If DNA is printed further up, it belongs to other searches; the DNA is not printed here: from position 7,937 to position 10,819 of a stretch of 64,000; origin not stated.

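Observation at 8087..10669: Monocistronic 860-aa membrane protein with an unusual domain combination: DnaJ-type zinc finger, TerB, TM helix and SH3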

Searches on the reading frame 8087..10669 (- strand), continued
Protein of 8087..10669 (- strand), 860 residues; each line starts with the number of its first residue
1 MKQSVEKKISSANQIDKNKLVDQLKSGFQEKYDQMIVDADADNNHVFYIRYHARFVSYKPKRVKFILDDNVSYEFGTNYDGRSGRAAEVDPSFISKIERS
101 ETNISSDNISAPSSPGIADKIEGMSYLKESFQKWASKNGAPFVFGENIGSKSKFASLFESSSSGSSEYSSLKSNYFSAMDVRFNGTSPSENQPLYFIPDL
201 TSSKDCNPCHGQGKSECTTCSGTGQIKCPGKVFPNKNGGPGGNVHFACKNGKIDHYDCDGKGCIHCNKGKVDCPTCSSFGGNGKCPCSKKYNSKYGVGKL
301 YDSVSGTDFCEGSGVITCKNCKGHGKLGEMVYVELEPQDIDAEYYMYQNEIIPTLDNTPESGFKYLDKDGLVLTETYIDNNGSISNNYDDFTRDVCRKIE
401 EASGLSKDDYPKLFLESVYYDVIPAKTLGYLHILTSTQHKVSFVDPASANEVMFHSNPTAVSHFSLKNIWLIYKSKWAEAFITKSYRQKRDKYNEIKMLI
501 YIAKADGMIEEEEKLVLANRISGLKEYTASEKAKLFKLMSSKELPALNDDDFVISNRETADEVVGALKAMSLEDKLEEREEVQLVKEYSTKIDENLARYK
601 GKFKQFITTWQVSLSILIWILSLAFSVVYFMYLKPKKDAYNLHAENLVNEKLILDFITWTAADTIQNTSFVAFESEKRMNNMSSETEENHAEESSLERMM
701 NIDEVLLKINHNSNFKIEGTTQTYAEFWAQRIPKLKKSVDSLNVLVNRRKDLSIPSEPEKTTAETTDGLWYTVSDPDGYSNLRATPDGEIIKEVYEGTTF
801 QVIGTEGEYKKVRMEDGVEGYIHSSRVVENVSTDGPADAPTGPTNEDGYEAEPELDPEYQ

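Call 28: search_protein_representatives(alignment_id=A1)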
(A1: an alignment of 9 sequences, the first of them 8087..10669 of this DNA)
Query: 9 sequences, 848 profile positions. Proteins with E-value up to 0.001 (for the whole library): 434; up to 1e-10: 173; up to 1e-30: 71. The best 150 are listed.
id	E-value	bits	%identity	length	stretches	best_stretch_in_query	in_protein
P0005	0.0e+00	1393.3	-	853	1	1-843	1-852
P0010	0.0e+00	1228.6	-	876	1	1-845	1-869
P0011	3.8e-231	786.1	-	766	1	1-633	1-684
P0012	7.0e-185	633.0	-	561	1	279-835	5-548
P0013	9.3e-161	553.2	-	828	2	311-692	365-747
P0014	2.0e-104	366.8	-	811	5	311-630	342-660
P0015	3.6e-102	359.4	-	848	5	270-636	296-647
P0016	2.9e-101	356.4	-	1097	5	311-765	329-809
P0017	1.8e-98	347.1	-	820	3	310-725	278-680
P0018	1.8e-98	347.1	-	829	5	303-645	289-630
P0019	7.2e-93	328.6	-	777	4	204-627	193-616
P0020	3.0e-91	323.3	-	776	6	310-648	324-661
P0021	2.6e-88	313.6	-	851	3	204-630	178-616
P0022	7.7e-77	275.6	-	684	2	310-630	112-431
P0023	1.8e-73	264.4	-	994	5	310-627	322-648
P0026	2.0e-68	247.7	-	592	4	206-585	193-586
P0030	1.9e-62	228.0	-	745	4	206-593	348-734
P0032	1.7e-59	218.3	-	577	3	204-587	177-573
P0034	3.6e-57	210.5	-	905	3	200-625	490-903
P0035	8.4e-57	209.3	-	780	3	205-584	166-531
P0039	8.1e-55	202.7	-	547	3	206-589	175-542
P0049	7.1e-49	183.1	-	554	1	190-589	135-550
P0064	1.9e-38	148.6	-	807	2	205-627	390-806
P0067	1.6e-36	142.3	-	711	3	201-575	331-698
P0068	2.3e-36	141.7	-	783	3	206-585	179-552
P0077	1.9e-32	128.7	-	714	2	205-568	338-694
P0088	2.0e-22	95.6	-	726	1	189-629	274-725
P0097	9.3e-18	80.1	-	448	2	311-586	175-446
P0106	1.5e-15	72.9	-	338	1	678-825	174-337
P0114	2.3e-14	68.9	-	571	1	746-836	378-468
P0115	3.0e-14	68.6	-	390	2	654-827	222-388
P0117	4.8e-14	67.9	-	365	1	653-835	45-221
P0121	9.3e-14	66.9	-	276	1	676-828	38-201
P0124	1.7e-13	66.1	-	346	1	683-824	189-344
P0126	2.9e-13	65.3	-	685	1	695-825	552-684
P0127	4.0e-13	64.8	-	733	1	204-628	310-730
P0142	1.7e-12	62.8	-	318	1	686-827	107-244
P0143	1.8e-12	62.7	-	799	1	709-829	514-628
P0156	1.0e-11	60.1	-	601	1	696-825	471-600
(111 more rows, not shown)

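Call 29: fold_search(model_id=the predicted structure, library=pdb)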
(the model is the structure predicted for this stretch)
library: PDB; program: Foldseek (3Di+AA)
matches with E <= 10: 643; with E <= 0.001: 0
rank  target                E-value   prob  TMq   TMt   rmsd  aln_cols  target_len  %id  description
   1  9a7d_A                2.0e-02  1.00  0.08  0.12   7.3        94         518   12  Integrative model of YRVJ-YACD by crosslinking MS and deep learning (released 2024-09-18)
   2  4krt_A                2.3e-02  1.00  0.07  0.16   2.3        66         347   14  X-ray structure of endolysin from clostridium perfringens phage phiSM101 (released 2014-04-02)
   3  2krs_MODEL_1_A        2.7e-02  1.00  0.07  0.64   7.9        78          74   14  Solution NMR structure of SH3 domain from CPF_0587 (fragment 415-479) from Clostridium perfringens. Northeast  (released 2010-01-26)
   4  4krt_B                3.3e-02  1.00  0.07  0.17   2.1        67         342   13  X-ray structure of endolysin from clostridium perfringens phage phiSM101 (released 2014-04-02)
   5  4r0k_B                4.3e-02  1.00  0.07  0.18   2.0        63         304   24  Crystal structure of a putative dipeptidyl-peptidase VI (BT_1314) from Bacteroides thetaiotaomicron VPI-5482 at 1.75 A (released 2014-08-20)
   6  4r0k_A                4.5e-02  1.00  0.07  0.18   2.0        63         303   24  Crystal structure of a putative dipeptidyl-peptidase VI (BT_1314) from Bacteroides thetaiotaomicron VPI-5482 at 1.75 A (released 2014-08-20)
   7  2kt8_MODEL_1_A        5.0e-02  1.00  0.07  0.56   3.2        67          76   18  Solution NMR structure of the CPE1231(468-535) protein from Clostridium perfringens, Northeast Structural Geno (released 2010-02-02)
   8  2yuq_MODEL_1_A        5.5e-02  0.99  0.06  0.49  17.5        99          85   18  Solution structure of the SH3 domain of human Tyrosine-protein kinase ITK/TSK (released 2007-10-09)
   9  3npf_B                6.8e-02  1.00  0.07  0.18   2.6        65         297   14  Crystal structure of a putative dipeptidyl-peptidase VI (BACOVA_00612) from Bacteroides ovatus at 1.72 A resolution (released 2010-07-28)
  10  3pvq_A                7.9e-02  1.00  0.07  0.18   7.6        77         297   21  Crystal structure of a putative dipeptidyl-peptidase VI (BT_1314) from BACTEROIDES THETAIOTAOMICRON VPI-5482 at 2.10 A (released 2011-02-02)
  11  6bim                  9.7e-02  1.00  0.06  0.19   2.4        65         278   12  Structure of NlpC1 from Trichomonas vaginalis (released 2018-11-07)
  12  2iim                  9.7e-02  1.00  0.06  0.64   4.6        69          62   16  SH3 Domain of Human Lck (released 2006-11-07)
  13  2ct4_MODEL_1_A        9.7e-02  0.99  0.06  0.57   8.7        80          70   19  Solution Strutcure of the SH3 domain of the Cdc42-interacting protein 4 (released 2005-11-23)
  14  1wx6_MODEL_1_A        9.7e-02  0.85  0.06  0.37  13.2        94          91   22  Solution structure of the SH3 domain of the human cytoplasmic protein NCK2 (released 2005-07-20)
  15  3npf_A                1.0e-01  1.00  0.07  0.19   2.2        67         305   15  Crystal structure of a putative dipeptidyl-peptidase VI (BACOVA_00612) from Bacteroides ovatus at 1.72 A resolution (released 2010-07-28)
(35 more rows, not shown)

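Call 31: search_protein_families(library=pfam, proteins=[P0014, P0019, P0026, P0032, P0039, P0049, P0034, P0064, P0097, P0016], max_evalue=0.01)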
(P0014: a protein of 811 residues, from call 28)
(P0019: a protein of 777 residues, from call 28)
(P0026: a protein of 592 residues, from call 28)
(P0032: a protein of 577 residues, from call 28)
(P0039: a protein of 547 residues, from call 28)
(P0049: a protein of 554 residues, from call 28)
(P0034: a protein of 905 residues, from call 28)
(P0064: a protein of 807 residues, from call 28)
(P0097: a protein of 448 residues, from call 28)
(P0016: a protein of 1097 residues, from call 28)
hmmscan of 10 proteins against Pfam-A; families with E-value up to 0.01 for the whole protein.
P0014 (811 aa): 2 families
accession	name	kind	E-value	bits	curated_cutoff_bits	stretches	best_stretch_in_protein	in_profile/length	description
PF05099.18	TerB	-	1.3e-06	29.1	24.4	1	522-622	5-109/118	Tellurite resistance protein TerB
PF04391.17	DUF533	-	0.00074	19.6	29.6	0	525-563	77-114/178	Protein of unknown function (DUF533)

P0019 (777 aa): 5 families
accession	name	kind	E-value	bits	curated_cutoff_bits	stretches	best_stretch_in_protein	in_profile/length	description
PF05099.18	TerB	-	1.3e-07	32.4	24.4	1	481-582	5-110/118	Tellurite resistance protein TerB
PF25436.1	BSD2_CRD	-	3.1e-05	24.5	27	1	246-295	5-56/69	BSD2 cysteine rich domain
PF00684.25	DnaJ_CXXCXGXG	-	5.2e-05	23.9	32.7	0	143-191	12-65/65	DnaJ central domain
PF04277.18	OAD_gamma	-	0.0059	17.7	27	0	602-648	14-57/76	Oxaloacetate decarboxylase, gamma chain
PF04391.17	DUF533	-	0.0066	16.5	29.6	0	474-521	65-113/178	Protein of unknown function (DUF533)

P0026 (592 aa): 4 families
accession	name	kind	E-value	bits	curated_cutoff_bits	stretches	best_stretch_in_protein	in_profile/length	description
PF05099.18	TerB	-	1.3e-10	42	24.4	1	494-590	5-106/118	Tellurite resistance protein TerB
PF23733.2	GRXCR1-2_C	-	3.3e-06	27.4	26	0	250-286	1-47/47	GRXCR1/2, C-terminal domain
PF25436.1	BSD2_CRD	-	0.00014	22.4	27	0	202-233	3-35/69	BSD2 cysteine rich domain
PF04391.17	DUF533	-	0.0015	18.5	29.6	0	487-535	67-114/178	Protein of unknown function (DUF533)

P0032 (577 aa): 2 families
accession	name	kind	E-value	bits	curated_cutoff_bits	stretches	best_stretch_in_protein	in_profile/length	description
PF04391.17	DUF533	-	1.2e-06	28.6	29.6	0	470-523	65-117/178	Protein of unknown function (DUF533)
PF05099.18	TerB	-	2.7e-05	24.9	24.4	1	481-575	7-106/118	Tellurite resistance protein TerB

P0039 (547 aa): 2 families
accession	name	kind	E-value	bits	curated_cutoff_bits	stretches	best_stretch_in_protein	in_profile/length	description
PF05099.18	TerB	-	3e-06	28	24.4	1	446-543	5-107/118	Tellurite resistance protein TerB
PF00684.25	DnaJ_CXXCXGXG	-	5.7e-06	26.9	32.7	1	186-236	1-64/65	DnaJ central domain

P0049 (554 aa): 2 families
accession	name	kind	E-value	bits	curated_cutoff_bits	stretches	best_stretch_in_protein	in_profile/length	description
PF05099.18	TerB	-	5.8e-05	23.8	24.4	1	454-551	5-107/118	Tellurite resistance protein TerB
PF00684.25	DnaJ_CXXCXGXG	-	0.00084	20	32.7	0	147-193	14-65/65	DnaJ central domain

P0034 (905 aa): 1 family
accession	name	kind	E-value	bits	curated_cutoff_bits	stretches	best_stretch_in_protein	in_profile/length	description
PF23733.2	GRXCR1-2_C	-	0.004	17.5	26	1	474-521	1-46/47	GRXCR1/2, C-terminal domain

P0064 (807 aa): 1 family
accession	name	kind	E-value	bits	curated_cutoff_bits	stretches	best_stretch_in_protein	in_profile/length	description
PF13676.11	TIR_2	-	1.5e-06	29.1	28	1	11-105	3-93/122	TIR domain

P0097 (448 aa): 3 families
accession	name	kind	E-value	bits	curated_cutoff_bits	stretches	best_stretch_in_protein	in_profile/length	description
PF05099.18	TerB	-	2.2e-09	38.1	24.4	1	353-447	5-104/118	Tellurite resistance protein TerB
PF00684.25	DnaJ_CXXCXGXG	-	5.1e-05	23.9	32.7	1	151-188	13-53/65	DnaJ central domain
PF15777.11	Anti-TRAP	-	0.00051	20.4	32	1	155-189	12-43/59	Tryptophan RNA-binding attenuator protein inhibitory protein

P0016 (1097 aa): 5 families
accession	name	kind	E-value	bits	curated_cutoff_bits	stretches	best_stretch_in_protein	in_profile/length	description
PF00684.25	DnaJ_CXXCXGXG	-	3.2e-05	24.6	32.7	0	198-255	1-58/65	DnaJ central domain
PF05036.18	SPOR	-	8e-05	23.3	21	1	923-998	2-73/76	SPOR domain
PF25436.1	BSD2_CRD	-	0.0001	22.9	27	0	185-205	3-23/69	BSD2 cysteine rich domain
PF05099.18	TerB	-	0.00012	22.8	24.4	1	515-607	5-102/118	Tellurite resistance protein TerB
PF04391.17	DUF533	-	0.0092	16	29.6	0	518-544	77-103/178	Protein of unknown function (DUF533)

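Call 32: search_protein_families(library=ncbifam, proteins=[P0014, P0019, P0026, P0032, P0039, P0049, P0034, P0064, P0097, P0016], max_evalue=0.01)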
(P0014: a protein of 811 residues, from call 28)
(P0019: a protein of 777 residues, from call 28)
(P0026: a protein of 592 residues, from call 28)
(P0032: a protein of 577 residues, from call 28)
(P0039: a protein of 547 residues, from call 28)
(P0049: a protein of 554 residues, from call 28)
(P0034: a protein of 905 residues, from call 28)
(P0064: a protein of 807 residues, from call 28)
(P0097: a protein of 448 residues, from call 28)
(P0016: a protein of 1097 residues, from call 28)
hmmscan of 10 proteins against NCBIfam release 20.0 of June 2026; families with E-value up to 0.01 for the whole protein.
P0014 (811 aa): 0 families

P0019 (777 aa): 0 families

P0026 (592 aa): 0 families

P0032 (577 aa): 1 family
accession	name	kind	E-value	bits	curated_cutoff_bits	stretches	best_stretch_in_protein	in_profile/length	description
TIGR03096.1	nitroso_cyanin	equivalog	0.0096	15.7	142.85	0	420-464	46-90/135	nitrosocyanin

P0039 (547 aa): 0 families

P0049 (554 aa): 0 families

P0034 (905 aa): 0 families

P0064 (807 aa): 0 families

P0097 (448 aa): 2 families
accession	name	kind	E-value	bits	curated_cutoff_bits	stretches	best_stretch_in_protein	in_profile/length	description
TIGR02349.1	DnaJ_bact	equivalog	0.00044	19.7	377.2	1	150-189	157-199/354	molecular chaperone DnaJ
TIGR03655.1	anti_R_Lar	subfamily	0.0077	16.5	39.6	0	154-188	2-40/55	Lar family restriction alleviation protein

P0016 (1097 aa): 0 families

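Call 39: find_related_loci(query=A1, collection=genome_contigs, flank=8000)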
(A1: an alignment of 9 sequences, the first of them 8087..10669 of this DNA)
Query A1 (860 aa) in genome_contigs; peptide patterns used: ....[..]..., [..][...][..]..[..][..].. (x = any residue, [..] = any of these).
65 stretches matched a pattern; 5 encode a relative of the query (tblastn E <= 1e-3); 5 distinct loci.
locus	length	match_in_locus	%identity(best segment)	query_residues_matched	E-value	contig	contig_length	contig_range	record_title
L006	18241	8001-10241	54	1-753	0e+0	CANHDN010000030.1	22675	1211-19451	MAG: Bacteroidetes bacterium isolate RE-18aug17-35 genome assembly, contig: RE-18aug17-C2990, whole genome shotgun seque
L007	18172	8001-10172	38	15-698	4e-147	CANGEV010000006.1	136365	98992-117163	MAG: Chitinophagales bacterium isolate Jr-28aug17-44 genome assembly, contig: Jr-28aug17-C128, whole genome shotgun sequ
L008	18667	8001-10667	43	1-860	0e+0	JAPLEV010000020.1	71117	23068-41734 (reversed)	MAG: Flavobacteriia bacterium isolate LacPavin_0920_WC12_MAG_36_19 LacPavin_0920_WC12_scaffold_944090, whole genome shot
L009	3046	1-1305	43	302-766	4e-108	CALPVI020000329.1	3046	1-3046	MAG: Actinomyces viscosus isolate HRS-ES2-bin-206 genome assembly, contig: HRSG-E12-C38754, whole genome shotgun sequenc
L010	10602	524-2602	27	1-639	4e-67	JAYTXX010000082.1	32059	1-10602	MAG: Bacteroidota bacterium isolate GFS_6009 GFS_6009_81, whole genome shotgun sequence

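Call 48: search_protein_families(library=pfam, proteins=[P0106, P0115, P0117, P0121, P0124, P0126, P0142, P0143, P0156, P0114], max_evalue=0.001)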
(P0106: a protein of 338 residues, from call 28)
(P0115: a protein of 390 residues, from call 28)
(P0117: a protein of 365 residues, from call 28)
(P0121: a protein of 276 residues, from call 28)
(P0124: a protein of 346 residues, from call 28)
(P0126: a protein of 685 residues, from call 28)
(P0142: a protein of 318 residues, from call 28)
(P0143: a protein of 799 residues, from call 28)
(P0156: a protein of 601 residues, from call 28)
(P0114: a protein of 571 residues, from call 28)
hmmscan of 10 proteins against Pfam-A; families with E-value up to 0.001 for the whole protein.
P0106 (338 aa): 2 families
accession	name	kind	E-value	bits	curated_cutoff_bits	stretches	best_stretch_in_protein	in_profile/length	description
PF08239.17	SH3_3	-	0.00066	20.2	27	0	288-333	4-52/54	Bacterial SH3 domain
PF09976.15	TPR_21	-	0.00085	19.6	25.5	0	133-203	5-71/193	Tetratricopeptide repeat-like domain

P0115 (390 aa): 2 families
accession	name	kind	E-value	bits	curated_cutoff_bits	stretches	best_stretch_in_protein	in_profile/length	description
PF08239.17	SH3_3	-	3.5e-06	27.5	27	1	337-382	4-52/54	Bacterial SH3 domain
PF07661.19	MORN_2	-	0.00034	20.9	29.6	0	92-112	2-22/22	MORN repeat variant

P0117 (365 aa): 3 families
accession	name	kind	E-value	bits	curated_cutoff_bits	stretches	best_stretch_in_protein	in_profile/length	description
PF14237.11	GYF_2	-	3.4e-09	36.8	25.8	1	14-57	1-50/50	GYF domain 2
PF08239.17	SH3_3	-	8.6e-08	32.7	27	1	162-208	4-53/54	Bacterial SH3 domain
PF06347.19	SH3_4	-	0.00025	21.2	24.1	0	164-208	8-54/56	Bacterial SH3 domain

P0121 (276 aa): 1 family
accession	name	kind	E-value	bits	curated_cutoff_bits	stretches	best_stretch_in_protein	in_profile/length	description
PF08239.17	SH3_3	-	6.4e-07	29.9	27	1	149-195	4-53/54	Bacterial SH3 domain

P0124 (346 aa): 1 family
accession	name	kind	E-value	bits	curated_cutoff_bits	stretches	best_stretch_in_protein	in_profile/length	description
PF08239.17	SH3_3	-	6.8e-05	23.4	27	1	296-341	4-52/54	Bacterial SH3 domain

P0126 (685 aa): 1 family
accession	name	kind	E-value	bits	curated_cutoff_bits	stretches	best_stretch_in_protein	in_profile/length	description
PF08239.17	SH3_3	-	1.6e-05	25.4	27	1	634-680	3-52/54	Bacterial SH3 domain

P0142 (318 aa): 2 families
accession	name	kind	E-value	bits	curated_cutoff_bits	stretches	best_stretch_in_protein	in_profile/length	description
PF08239.17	SH3_3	-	9.1e-06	26.2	27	1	193-238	4-52/54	Bacterial SH3 domain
PF25014.1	NET2A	-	0.00036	20.9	33.1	1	106-174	143-210/235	NET2A-like domain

P0143 (799 aa): 1 family
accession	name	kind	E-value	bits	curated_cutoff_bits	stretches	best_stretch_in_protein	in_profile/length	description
PF08239.17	SH3_3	-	7.2e-10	39.3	27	1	575-620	4-52/54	Bacterial SH3 domain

P0156 (601 aa): 3 families
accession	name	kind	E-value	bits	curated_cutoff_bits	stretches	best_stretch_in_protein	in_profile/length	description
PF14903.11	WG_beta_rep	-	7.3e-61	202.2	25.6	7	151-186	1-35/35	WG containing repeat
PF24059.1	DUF7360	-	0.00016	21.9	27.6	0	45-65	14-34/39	Domain of unknown function (DUF7360)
PF08239.17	SH3_3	-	0.00069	20.2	27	1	551-596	4-52/54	Bacterial SH3 domain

P0114 (571 aa): 1 family
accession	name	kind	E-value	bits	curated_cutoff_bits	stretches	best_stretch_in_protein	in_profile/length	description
PF08239.17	SH3_3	-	6.4e-05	23.5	27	1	408-453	4-52/54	Bacterial SH3 domain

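Call 54: find_encoding_contigs(protein=P0039, flank=6000, max_places=3)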
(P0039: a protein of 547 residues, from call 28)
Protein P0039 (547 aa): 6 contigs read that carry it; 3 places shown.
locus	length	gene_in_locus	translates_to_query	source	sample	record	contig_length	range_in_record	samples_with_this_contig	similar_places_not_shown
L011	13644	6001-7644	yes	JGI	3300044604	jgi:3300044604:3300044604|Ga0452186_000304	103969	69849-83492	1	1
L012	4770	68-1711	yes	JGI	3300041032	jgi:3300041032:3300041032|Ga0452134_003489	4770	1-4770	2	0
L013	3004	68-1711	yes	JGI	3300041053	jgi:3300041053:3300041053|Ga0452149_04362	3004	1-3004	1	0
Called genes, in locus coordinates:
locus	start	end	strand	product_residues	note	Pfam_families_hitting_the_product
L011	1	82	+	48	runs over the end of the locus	-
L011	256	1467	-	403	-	-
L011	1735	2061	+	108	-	-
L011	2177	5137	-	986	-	-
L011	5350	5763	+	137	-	-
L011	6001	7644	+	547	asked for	PF00684:DnaJ_CXXCXGXG (faint), PF05099:TerB (faint)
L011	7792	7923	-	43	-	-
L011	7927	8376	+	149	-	PF09345:SiaC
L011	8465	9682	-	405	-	PF07394:DUF1501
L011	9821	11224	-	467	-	PF08811:DUF1800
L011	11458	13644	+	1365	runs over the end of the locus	PF01590:GAF, PF13185:GAF_2, PF08448:PAS_4, PF13426:PAS_9, PF08447:PAS_3, PF00989:PAS, PF13426:PAS_9, PF00989:PAS, +6 more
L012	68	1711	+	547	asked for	PF00684:DnaJ_CXXCXGXG (faint), PF05099:TerB (faint)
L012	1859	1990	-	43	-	-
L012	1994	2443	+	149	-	PF09345:SiaC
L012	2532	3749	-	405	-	PF07394:DUF1501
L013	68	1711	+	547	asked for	PF00684:DnaJ_CXXCXGXG (faint), PF05099:TerB (faint)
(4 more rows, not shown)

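Call 55: find_encoding_contigs(protein=P0064, flank=6000, max_places=3)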
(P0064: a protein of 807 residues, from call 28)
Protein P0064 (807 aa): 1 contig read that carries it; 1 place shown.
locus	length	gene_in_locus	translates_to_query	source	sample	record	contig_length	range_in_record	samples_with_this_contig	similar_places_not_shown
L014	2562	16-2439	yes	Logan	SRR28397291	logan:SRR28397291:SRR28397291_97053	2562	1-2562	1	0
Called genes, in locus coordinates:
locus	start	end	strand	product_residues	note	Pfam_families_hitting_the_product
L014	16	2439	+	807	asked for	PF13676:TIR_2 (weak)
